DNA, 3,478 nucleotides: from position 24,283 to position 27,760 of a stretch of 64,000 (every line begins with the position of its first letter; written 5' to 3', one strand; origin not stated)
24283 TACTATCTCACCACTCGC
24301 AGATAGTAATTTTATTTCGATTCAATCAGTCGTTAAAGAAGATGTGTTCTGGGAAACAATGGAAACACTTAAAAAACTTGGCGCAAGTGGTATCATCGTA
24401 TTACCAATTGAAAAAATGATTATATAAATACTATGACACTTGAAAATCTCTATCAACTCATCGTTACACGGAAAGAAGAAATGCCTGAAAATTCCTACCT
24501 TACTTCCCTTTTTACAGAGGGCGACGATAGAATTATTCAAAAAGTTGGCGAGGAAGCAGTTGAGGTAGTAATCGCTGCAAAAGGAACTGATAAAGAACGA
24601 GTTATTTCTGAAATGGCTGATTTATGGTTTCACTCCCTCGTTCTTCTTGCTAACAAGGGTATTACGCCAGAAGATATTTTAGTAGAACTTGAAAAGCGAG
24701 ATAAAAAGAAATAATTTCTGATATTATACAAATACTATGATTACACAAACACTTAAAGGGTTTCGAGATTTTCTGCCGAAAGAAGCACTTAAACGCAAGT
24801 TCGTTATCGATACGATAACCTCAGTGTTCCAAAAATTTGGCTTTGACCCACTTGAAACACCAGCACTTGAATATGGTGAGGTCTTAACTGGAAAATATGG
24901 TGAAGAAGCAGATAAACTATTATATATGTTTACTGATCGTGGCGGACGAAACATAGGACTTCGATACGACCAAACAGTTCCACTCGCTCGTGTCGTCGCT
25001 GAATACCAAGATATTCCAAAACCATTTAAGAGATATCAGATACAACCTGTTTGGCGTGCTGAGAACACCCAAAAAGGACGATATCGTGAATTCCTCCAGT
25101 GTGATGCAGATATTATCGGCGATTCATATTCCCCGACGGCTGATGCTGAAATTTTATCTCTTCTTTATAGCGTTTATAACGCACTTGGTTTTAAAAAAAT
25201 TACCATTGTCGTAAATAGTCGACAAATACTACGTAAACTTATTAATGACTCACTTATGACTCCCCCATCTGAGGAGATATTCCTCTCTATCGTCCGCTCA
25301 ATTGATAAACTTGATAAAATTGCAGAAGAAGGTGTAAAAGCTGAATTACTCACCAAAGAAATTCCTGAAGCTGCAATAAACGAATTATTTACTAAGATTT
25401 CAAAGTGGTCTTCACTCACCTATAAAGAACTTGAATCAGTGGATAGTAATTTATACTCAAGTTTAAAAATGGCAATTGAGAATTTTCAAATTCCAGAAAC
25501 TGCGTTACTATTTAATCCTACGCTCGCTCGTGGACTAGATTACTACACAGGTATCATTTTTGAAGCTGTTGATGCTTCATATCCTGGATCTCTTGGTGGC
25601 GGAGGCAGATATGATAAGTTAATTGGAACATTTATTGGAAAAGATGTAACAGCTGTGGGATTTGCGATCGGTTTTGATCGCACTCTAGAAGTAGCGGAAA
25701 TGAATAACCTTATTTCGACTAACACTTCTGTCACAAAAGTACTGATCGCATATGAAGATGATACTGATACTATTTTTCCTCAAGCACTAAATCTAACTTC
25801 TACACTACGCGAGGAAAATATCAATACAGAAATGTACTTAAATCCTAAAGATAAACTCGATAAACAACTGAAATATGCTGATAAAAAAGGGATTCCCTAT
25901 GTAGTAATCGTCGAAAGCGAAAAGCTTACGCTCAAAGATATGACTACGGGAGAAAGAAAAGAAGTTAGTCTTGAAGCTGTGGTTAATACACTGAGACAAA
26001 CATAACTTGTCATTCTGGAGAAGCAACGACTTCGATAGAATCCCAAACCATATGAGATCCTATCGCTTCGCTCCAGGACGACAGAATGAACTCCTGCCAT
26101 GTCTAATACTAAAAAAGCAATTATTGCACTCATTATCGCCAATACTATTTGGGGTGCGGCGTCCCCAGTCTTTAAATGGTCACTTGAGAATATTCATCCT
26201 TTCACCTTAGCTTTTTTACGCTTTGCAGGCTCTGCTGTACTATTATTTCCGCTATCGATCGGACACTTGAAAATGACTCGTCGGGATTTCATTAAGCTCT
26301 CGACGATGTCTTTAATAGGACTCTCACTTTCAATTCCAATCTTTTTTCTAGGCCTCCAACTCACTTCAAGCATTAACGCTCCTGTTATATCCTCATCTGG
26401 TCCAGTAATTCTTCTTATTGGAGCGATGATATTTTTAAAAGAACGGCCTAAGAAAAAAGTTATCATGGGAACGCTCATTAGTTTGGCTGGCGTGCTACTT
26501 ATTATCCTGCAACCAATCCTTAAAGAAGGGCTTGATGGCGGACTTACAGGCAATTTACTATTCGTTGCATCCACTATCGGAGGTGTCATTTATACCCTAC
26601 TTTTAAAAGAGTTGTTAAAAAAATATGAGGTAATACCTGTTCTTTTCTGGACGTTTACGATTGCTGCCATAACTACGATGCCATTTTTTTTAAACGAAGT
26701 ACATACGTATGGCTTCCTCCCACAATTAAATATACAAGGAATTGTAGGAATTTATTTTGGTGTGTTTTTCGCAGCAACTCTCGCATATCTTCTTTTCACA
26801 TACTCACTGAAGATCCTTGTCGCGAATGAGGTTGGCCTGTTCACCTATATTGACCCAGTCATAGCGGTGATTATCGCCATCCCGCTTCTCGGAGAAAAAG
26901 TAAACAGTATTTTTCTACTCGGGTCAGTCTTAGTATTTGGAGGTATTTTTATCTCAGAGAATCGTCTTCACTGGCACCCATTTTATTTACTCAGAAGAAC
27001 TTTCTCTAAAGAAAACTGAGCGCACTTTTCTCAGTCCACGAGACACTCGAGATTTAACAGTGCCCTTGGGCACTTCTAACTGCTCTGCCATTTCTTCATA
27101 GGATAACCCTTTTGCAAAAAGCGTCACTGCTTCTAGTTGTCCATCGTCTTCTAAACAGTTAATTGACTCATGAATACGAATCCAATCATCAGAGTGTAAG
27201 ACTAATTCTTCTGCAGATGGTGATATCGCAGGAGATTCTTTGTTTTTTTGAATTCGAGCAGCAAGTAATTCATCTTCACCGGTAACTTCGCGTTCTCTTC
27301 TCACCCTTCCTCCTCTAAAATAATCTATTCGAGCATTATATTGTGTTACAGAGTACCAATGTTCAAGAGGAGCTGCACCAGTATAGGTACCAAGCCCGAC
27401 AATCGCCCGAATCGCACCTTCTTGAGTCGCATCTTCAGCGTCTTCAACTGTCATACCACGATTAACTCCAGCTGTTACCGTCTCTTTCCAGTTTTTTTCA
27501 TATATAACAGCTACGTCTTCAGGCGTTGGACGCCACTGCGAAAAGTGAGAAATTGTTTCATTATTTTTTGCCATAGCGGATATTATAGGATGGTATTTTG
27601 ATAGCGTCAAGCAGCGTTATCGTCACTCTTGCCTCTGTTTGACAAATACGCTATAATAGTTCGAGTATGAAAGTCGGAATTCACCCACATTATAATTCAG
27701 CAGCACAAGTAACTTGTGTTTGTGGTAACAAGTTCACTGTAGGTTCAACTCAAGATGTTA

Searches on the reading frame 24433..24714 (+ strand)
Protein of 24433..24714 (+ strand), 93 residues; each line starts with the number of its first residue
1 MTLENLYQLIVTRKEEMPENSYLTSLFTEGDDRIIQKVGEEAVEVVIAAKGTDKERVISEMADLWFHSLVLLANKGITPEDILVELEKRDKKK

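Call 74: search_protein_families(library=pfam, proteins=[window:24433-24714:+], max_evalue=0.001)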
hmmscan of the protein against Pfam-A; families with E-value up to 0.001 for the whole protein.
window:24433-24714:+ (93 aa): 2 families
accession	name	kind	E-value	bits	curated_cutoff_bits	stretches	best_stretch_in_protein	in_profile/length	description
PF01503.22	PRA-PH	-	1.2e-22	80.5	21.3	1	4-89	2-85/86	Phosphoribosyl-ATP pyrophosphohydrolase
PF03819.22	MazG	-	0.00049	20.7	22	1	33-84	5-60/74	MazG nucleotide pyrophosphohydrolase domain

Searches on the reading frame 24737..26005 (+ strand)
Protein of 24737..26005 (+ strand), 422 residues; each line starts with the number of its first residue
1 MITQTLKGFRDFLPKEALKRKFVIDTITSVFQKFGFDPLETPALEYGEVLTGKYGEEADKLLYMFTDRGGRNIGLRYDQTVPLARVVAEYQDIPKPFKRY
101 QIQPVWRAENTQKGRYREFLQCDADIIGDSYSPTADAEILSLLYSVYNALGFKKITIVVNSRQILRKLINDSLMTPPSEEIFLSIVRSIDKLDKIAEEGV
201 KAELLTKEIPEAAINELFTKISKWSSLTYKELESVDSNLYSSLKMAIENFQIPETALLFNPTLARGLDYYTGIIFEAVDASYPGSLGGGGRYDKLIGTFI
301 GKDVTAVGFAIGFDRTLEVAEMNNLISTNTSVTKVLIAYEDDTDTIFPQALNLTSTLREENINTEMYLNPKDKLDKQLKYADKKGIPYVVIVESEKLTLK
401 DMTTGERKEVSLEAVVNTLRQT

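Call 74: search_protein_families(library=pfam, proteins=[window:24737-26005:+], max_evalue=0.001)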
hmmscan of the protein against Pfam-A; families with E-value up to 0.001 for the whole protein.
window:24737-26005:+ (422 aa): 4 families
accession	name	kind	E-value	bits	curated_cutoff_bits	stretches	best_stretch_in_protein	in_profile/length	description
PF13393.11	tRNA-synt_His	-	2.8e-50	171.7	25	1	8-314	1-306/308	Histidyl-tRNA synthetase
PF03129.25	HGTP_anticodon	-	1.3e-12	48.1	21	1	340-421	7-93/94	Anticodon binding domain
PF00587.30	tRNA-synt_2b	-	5e-10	40.2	29.3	1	63-313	1-125/179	tRNA synthetase class II core domain (G, H, P, S and T)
PF00152.25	tRNA-synt_2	-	0.00034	20.2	25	0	99-126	94-121/308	tRNA synthetases class II (D, K and N)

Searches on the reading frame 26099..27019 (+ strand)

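Call 74: search_protein_families(library=pfam, proteins=[window:26099-27019:+], max_evalue=0.001)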
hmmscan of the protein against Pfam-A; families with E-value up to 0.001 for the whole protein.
window:26099-27019:+ (306 aa): 1 family
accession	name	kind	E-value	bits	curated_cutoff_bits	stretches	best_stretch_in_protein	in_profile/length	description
PF00892.27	EamA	-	6e-39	133.9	28.2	2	6-136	2-134/135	EamA-like transporter family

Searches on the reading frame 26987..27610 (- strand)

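Call 74: search_protein_families(library=pfam, proteins=[window:26987-27610:-], max_evalue=0.001)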
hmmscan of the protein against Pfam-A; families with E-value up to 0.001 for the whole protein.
window:26987-27610:- (207 aa): 2 families
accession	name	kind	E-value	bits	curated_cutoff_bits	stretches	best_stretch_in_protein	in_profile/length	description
PF08281.18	Sigma70_r4_2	-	5.7e-10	39.1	25.7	1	158-195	15-53/54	Sigma-70, region 4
PF04545.22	Sigma70_r4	-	5.9e-07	29.3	24.1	1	166-197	18-49/50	Sigma-70, region 4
